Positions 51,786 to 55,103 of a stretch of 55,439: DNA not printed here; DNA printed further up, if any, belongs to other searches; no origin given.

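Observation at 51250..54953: Archaeal operon mirroring the Campylobacter phosphoramidate (MeOPN) donor pathway: kinase-cytidylyltransferase fusion coupled to a C26/GATase hydrolase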

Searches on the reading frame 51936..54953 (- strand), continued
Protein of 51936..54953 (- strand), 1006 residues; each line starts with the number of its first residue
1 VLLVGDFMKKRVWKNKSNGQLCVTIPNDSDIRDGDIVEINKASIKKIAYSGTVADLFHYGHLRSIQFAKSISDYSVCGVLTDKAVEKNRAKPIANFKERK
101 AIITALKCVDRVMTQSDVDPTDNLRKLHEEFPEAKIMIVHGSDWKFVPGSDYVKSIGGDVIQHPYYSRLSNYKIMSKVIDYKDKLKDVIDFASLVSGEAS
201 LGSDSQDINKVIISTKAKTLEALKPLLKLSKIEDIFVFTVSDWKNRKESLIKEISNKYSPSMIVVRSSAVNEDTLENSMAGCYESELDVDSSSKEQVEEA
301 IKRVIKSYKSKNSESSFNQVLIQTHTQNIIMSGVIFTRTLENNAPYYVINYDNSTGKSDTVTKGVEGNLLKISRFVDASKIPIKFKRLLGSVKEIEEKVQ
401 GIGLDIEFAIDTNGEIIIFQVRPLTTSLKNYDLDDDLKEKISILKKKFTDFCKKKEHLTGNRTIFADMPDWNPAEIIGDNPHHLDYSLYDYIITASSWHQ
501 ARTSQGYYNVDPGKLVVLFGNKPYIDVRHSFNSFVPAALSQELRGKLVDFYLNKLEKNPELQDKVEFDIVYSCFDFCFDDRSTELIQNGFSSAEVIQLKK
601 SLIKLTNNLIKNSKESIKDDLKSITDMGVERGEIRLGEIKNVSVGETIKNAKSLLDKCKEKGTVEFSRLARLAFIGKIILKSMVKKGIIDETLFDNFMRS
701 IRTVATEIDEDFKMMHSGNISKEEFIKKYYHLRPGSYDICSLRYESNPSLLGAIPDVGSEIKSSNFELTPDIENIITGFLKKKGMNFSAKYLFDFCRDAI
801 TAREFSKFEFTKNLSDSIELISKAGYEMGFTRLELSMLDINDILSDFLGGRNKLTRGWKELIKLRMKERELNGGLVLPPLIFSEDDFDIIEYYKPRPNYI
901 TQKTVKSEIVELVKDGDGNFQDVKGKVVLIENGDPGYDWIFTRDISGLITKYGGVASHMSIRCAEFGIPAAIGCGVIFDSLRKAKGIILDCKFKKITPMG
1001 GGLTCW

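Call 37: find_related_loci(query=A1, collection=genome_contigs, flank=10000)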
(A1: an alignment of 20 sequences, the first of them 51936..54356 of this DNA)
Query A1 (807 aa) in genome_contigs; peptide patterns used: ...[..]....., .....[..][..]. (x = any residue, [..] = any of these).
600 stretches matched a pattern (row limit reached: there are more); 594 encode a relative of the query (tblastn E <= 1e-3); the best 80 are kept; 80 distinct loci.
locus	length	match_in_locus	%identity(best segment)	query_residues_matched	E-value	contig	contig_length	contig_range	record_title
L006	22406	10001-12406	61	2-803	0e+0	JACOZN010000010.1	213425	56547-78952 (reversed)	MAG: Candidatus Woesearchaeota archaeon isolate NC_groundwater_206_Ag_S-0.1um_41_17 S4_GD2017_2_S1_scaffold_41, whole ge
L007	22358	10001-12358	61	2-802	0e+0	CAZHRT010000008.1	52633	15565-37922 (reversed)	MAG TPA_asm: uncultured Methanosarcinales archaeon isolate binchicken_co28_95 genome assembly, contig: NODE_462_length_5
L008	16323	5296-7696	62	10-806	0e+0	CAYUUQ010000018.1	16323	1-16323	MAG TPA_asm: uncultured Methanosarcinales archaeon isolate SRP077602_co7_489 genome assembly, contig: NODE_17256_length_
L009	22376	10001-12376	56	6-798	0e+0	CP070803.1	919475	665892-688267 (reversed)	MAG: Candidatus Woesearchaeota archaeon isolate bin1342 chromosome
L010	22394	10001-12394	53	5-800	0e+0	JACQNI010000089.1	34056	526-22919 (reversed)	MAG: Candidatus Woesearchaeota archaeon isolate NC_groundwater_1251_Ag_S-0.1um_31_108 S_p1_S3_coassembly_k141_2446723, w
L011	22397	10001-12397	53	2-800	0e+0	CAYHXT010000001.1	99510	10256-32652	MAG TPA_asm: uncultured Methanosarcinales archaeon isolate ERP119705_co16_404 genome assembly, contig: NODE_81_length_99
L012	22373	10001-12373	54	10-801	0e+0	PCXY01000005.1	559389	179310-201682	MAG: Candidatus Woesearchaeota archaeon CG10_big_fil_rev_8_21_14_0_10_45_16 CG10_8_21_14_0.10_scaffold_1_c, whole genome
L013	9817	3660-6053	52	5-798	0e+0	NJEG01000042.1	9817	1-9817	MAG: Candidatus Altiarchaeales archaeon ex4484_2 ex4484_2_scaffold_8390_length_9817__count_1303, whole genome shotgun se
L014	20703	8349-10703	53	12-800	0e+0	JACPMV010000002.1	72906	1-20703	MAG: Candidatus Woesearchaeota archaeon isolate NC_groundwater_558_Ag_S-0.1um_40_20 S35_SO-1_scaffold_91283, whole genom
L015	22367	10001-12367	53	6-797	0e+0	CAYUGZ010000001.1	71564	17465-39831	MAG TPA_asm: Candidatus Woesearchaeota archaeon isolate binchicken_co48_586 genome assembly, contig: NODE_403_length_715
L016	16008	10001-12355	52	13-800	0e+0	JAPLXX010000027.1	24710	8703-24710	MAG: Candidatus Pacearchaeota archaeon isolate LacPavin_0920_SED2_MAG_35_12 LacPavin_0920_SED2_scaffold_494526, whole ge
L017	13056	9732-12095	49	9-797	0e+0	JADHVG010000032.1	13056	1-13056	MAG: Candidatus Woesearchaeota archaeon isolate BS150m-G66 BS-150m-C4283, whole genome shotgun sequence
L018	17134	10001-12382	46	5-797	0e+0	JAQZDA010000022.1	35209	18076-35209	MAG: Euryarchaeota archaeon Ods02 k141_144721_length_35209_cov_12.0000, whole genome shotgun sequence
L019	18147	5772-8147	50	2-797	0e+0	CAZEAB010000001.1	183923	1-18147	MAG TPA_asm: uncultured Methanosarcinales archaeon isolate SRP200020_co5_83 genome assembly, contig: NODE_78_length_1839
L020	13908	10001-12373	43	16-800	0e+0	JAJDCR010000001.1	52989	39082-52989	MAG: Planctomycetota bacterium isolate OFTM357 OFTM357_0, whole genome shotgun sequence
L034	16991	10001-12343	40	10-802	4e-171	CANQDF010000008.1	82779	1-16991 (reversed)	MAG: uncultured Clostridia bacterium isolate Lapin-003-2__bin47 genome assembly, contig: Lapin-003-2__NODE_260_length_82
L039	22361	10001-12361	38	4-797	8e-169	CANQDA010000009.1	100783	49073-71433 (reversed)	MAG: uncultured Lachnospiraceae bacterium isolate Lapin-003-2__bin22 genome assembly, contig: Lapin-003-2__NODE_169_leng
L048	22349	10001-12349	40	16-797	8e-167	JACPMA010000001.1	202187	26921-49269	MAG: Candidatus Peregrinibacteria bacterium isolate NC_groundwater_535_Ag_S-0.1um_45_10 S35_SO-1_scaffold_6738, whole ge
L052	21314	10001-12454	42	13-797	4e-177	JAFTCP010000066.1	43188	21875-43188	MAG: Synergistaceae bacterium isolate RGIG3696 Goat_Rumen.Co__c862652, whole genome shotgun sequence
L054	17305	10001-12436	36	5-792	1e-165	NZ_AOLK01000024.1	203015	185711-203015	Haloferax elongans ATCC BAA-1513 contig_24, whole genome shotgun sequence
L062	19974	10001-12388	37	7-801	3e-163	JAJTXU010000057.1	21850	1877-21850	MAG: Anaerolineales bacterium isolate DTUCFX3 57-Genome34, whole genome shotgun sequence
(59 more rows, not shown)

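Call 64: predict_structure(alignment_id=A2)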
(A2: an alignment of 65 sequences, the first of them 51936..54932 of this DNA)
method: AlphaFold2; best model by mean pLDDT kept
length: 999 residues; sequences in the alignment: 65
mean_pLDDT: 86.1   pTM: 0.76
mean pLDDT of the five models: 86.1, 85.4, 84.2, 82.3, 81.3
residues with pLDDT >= 90: 570; 70-90: 301; 50-70: 102; < 50: 26
segments of 3 or more residues with pLDDT < 50: 173-179, 196-202, 908-910, 994-999
pLDDT, mean of each block of 10 residues (from residue 1): 64 56 72 76 90 89 93 89 82 91 93 93 92 83 91 82 64 49 75 52 67 91 93 90 93 91 63 73 93 92 75 90 92 86 90 72 93 94 94 84 94 77 75 96 92 91 73 92 92 95 92 94 95 96 95 89 93 95 97 98 96 96 86 78 94 93 93 94 90 86 85 90 89 90 70 64 94 96 96 94 94 94 95 89 85 95 93 94 91 91 69 77 82 87 85 81 91 85 92 49
secondary structure, 60 per line:
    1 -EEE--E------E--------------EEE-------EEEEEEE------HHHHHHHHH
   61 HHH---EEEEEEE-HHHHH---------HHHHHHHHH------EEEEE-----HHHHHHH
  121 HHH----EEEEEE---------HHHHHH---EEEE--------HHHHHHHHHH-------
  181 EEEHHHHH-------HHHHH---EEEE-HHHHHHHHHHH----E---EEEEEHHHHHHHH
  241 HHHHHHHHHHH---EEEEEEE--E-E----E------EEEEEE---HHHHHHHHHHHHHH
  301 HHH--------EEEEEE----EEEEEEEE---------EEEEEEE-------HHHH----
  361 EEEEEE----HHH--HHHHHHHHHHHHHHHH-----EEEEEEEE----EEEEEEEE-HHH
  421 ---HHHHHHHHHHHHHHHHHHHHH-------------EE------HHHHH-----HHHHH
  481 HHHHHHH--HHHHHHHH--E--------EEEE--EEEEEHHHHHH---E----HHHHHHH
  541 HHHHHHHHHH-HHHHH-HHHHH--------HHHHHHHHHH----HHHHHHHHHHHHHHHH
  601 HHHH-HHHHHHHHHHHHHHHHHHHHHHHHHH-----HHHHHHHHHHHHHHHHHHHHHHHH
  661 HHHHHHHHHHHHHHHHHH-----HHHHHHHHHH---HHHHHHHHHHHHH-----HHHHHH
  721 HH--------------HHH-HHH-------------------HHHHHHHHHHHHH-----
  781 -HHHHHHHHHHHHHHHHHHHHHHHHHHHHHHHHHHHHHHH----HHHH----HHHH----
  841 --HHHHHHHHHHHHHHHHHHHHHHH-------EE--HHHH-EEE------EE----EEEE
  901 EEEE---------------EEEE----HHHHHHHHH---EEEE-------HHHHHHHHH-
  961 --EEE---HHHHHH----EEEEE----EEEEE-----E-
elements in order (helices of 4 or more, strands of 3 or more residues): E2-4 E29-31 E39-45 H52-63 E67-73 H75-79 H89-97 E104-108 H114-123 E128-133 H143-148 E152-155 H164-173 E181-183 H184-188 H196-200 E204-207 H209-219 E228-232 H233-251 E255-261 E278-283 H287-303 E312-317 E322-329 E339-345 H353-356 E361-366 H376-391 E397-404 E409-416 H424-444 H466-470 H476-487 H490-497 E509-512 E515-519 H520-525 H534-550 H552-556 H558-562 H571-580 H585-604 H606-631 H637-678 H684-693 H697-709 H715-722 H763-775 H782-820 H825-828 H833-836 H843-865 H877-880 E882-884 E897-904 E920-923 H928-936 E940-943 H951-959 E963-965 H969-974 E979-983 E988-992

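Call 66: fold_search(model_id=the predicted structure, library=pdb)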
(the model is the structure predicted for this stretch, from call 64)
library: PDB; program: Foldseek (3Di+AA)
matches with E <= 10: 1375; with E <= 0.001: 197
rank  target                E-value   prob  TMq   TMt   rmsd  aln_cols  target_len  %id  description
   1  5hv1                  5.1e-21  1.00  0.30  0.35  15.3       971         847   15  Rifampin phosphotransferase in complex with AMPPNP and rifampin from Listeria monocytogenes (released 2016-03-30)
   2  5fbs                  8.3e-21  1.00  0.33  0.40  13.5       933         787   14  Crystal structure of rifampin phosphotransferase RPH-Lm from Listeria monocytogenes in complex with ADP and magnesium (released 2016-01-13)
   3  5hv2                  2.2e-20  1.00  0.24  0.27  20.6       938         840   15  Rifampin phosphotransferase G527Y mutant from Listeria monocytogenes (released 2016-03-30)
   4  5hv3                  4.9e-20  1.00  0.29  0.33  15.9       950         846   13  Rifampin phosphotransferase G527Y mutant in complex with AMPPNP from Listeria monocytogenes (released 2016-03-30)
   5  5fbt                  4.0e-17  1.00  0.32  0.39  13.8       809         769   16  Crystal structure of rifampin phosphotransferase RPH-Lm from Listeria monocytogenes in complex with rifampin (released 2015-12-30)
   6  5fbu                  9.7e-15  1.00  0.34  0.44  11.3       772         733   14  Crystal structure of rifampin phosphotransferase RPH-Lm from Listeria monocytogenes in complex with rifampin-phosphate (released 2015-12-30)
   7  5x3d                  1.4e-08  1.00  0.12  0.87   1.6       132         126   28  Crystal structure of HEP-CMP-bound form of cytidylyltransferase (CyTase) domain of Fom1 from Streptomyces wedmorensis (released 2017-09-13)
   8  1iow                  2.4e-07  1.00  0.14  0.38  17.7       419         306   11  COMPLEX OF Y216F D-ALA:D-ALA LIGASE WITH ADP AND A PHOSPHORYL PHOSPHINATE (released 1997-02-12)
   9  5xf2_B                3.0e-07  1.00  0.13  0.72   3.0       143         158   25  Crystal structure of SeMet-HldC from Burkholderia pseudomallei (released 2017-07-19)
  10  5xf2_E                6.2e-07  1.00  0.11  0.74   2.3       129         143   26  Crystal structure of SeMet-HldC from Burkholderia pseudomallei (released 2017-07-19)
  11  5xf2_A                8.4e-07  1.00  0.11  0.74   2.3       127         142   26  Crystal structure of SeMet-HldC from Burkholderia pseudomallei (released 2017-07-19)
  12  4c5a_B                1.1e-06  1.00  0.14  0.39  16.4       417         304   10  The X-ray crystal structures of D-alanyl-D-alanine ligase in complex ADP and D-cycloserine phosphate (released 2015-01-21)
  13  2b7l_A                1.3e-06  1.00  0.11  0.83   2.4       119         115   24  Crystal Structure of CTP:Glycerol-3-Phosphate Cytidylyltransferase from Staphylococcus aureus (released 2006-06-27)
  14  2dln                  1.5e-06  1.00  0.14  0.39  17.2       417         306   10  VANCOMYCIN RESISTANCE: STRUCTURE OF D-ALANINE:D-ALANINE LIGASE AT 2.3 ANGSTROMS RESOLUTION (released 1995-11-01)
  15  7u9k_B                2.1e-06  1.00  0.15  0.37  16.9       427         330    9  Staphylococcus aureus D-alanine-D-alanine ligase in complex with ATP, D-ala-D-ala, Mg2+ and K+ (released 2023-03-15)
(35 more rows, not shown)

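Call 71: search_protein_families(library=pfam, proteins=[L054:3738-7412:+, L054:7521-9320:+, L010:16868-18163:+, L062:13762-14937:+, L001:8949-10001:+, L054:9305-12463:+, L048:16418-18184:+], max_evalue=0.01)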
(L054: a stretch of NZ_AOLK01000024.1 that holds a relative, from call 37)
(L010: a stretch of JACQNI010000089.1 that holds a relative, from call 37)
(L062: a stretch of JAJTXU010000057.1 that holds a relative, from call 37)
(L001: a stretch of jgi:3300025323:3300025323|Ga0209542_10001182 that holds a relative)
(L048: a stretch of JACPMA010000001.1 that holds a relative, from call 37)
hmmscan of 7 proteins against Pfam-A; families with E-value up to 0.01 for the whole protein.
L054:3738-7412:+ (1225 aa): 19 families
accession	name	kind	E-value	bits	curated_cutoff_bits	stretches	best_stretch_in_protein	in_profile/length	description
PF13424.12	TPR_12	-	2.4e-26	92.1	30.1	5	861-928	8-77/77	Tetratricopeptide repeat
PF08350.17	FilR1_middle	-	1.2e-15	58.1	27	1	148-279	1-128/128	Methanogenesis regulatory protein FilR1, middle domain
PF17874.7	TPR_MalT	-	8.2e-15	55.3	45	2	949-1195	14-264/336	MalT-like TPR region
PF07719.23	TPR_2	-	1.7e-14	53.1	27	2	897-926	2-31/34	Tetratricopeptide repeat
PF25213.1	HVO_A0261_N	-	1.9e-12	47.4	35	1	40-111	10-81/86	HVO_A0261 N-terminal domain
PF13374.12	TPR_10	-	1e-11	44.9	27.5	2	935-968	1-34/42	Tetratricopeptide repeat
PF25199.1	nSTAND_NTPase5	-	3.2e-11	43.7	34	1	433-535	39-140/145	Novel STAND NTPase 5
PF00515.34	TPR_1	-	1.4e-10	40.9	27.8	1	897-926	2-31/34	Tetratricopeptide repeat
PF13181.12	TPR_8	-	7.2e-09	35.6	25.7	1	897-927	2-32/34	Tetratricopeptide repeat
PF20720.3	nSTAND3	-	8.7e-05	22.7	27.2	1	437-568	21-149/155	Novel STAND NTPase 3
PF12802.13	MarR_2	-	0.00018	22.1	27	1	44-86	8-52/61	MarR family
PF09976.15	TPR_21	-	0.00019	21.7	25.5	0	995-1079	55-136/193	Tetratricopeptide repeat-like domain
PF20703.3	nSTAND1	-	0.0005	20.2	27.1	0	418-481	18-86/379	Novel STAND NTPase 1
PF13432.12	TPR_16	-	0.0017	19.2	32.7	1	869-925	10-60/65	Tetratricopeptide repeat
PF13428.12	TPR_14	-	0.0025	18.8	23.5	0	898-925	3-30/44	Tetratricopeptide repeat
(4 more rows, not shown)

L054:7521-9320:+ (600 aa): 4 families
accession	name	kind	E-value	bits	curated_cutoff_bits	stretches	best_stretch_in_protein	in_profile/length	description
PF00884.28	Sulfatase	-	1.3e-20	74.3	25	2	18-143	2-138/301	Sulfatase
PF01663.27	Phosphodiest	-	0.00024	21.3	23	0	19-64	1-43/342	Type I phosphodiesterase / nucleotide pyrophosphatase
PF01676.23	Metalloenzyme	-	0.00036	20.5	24.3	1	397-473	179-251/252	Metalloenzyme superfamily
PF16347.10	SGSH_C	-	0.0014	19.2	29.3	0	433-483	12-64/154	N-sulphoglucosamine sulphohydrolase, C-terminal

L010:16868-18163:+ (432 aa): 0 families

L062:13762-14937:+ (392 aa): 1 family
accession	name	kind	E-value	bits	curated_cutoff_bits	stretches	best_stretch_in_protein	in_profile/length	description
PF04464.20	Glyphos_transf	-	6.6e-08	32.3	22.1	1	195-359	189-345/367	CDP-Glycerol:Poly(glycerophosphate) glycerophosphotransferase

L001:8949-10001:+ (351 aa): 0 families

L054:9305-12463:+ (1053 aa): 3 families
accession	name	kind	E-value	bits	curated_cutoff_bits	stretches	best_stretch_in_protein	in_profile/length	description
PF00391.29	PEP-utilizers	-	2.3e-14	53.2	23.1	1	976-1047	3-72/72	PEP-utilising enzyme, mobile domain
PF01326.24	PPDK_N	-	9.8e-13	48.5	27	2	290-372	101-193/328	Pyruvate phosphate dikinase, AMP/ATP-binding domain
PF12804.13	NTP_transf_3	-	0.0014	19.3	27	1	12-135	1-124/160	MobA-like NTP transferase domain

L048:16418-18184:+ (589 aa): 3 families
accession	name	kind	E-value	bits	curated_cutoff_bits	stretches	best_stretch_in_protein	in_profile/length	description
PF00884.28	Sulfatase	-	3e-24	86.3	25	1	185-485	1-300/301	Sulfatase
PF01663.27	Phosphodiest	-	4.3e-05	23.7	23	1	188-437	2-223/342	Type I phosphodiesterase / nucleotide pyrophosphatase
PF16347.10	SGSH_C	-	0.0011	19.5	29.3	1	446-545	12-111/154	N-sulphoglucosamine sulphohydrolase, C-terminal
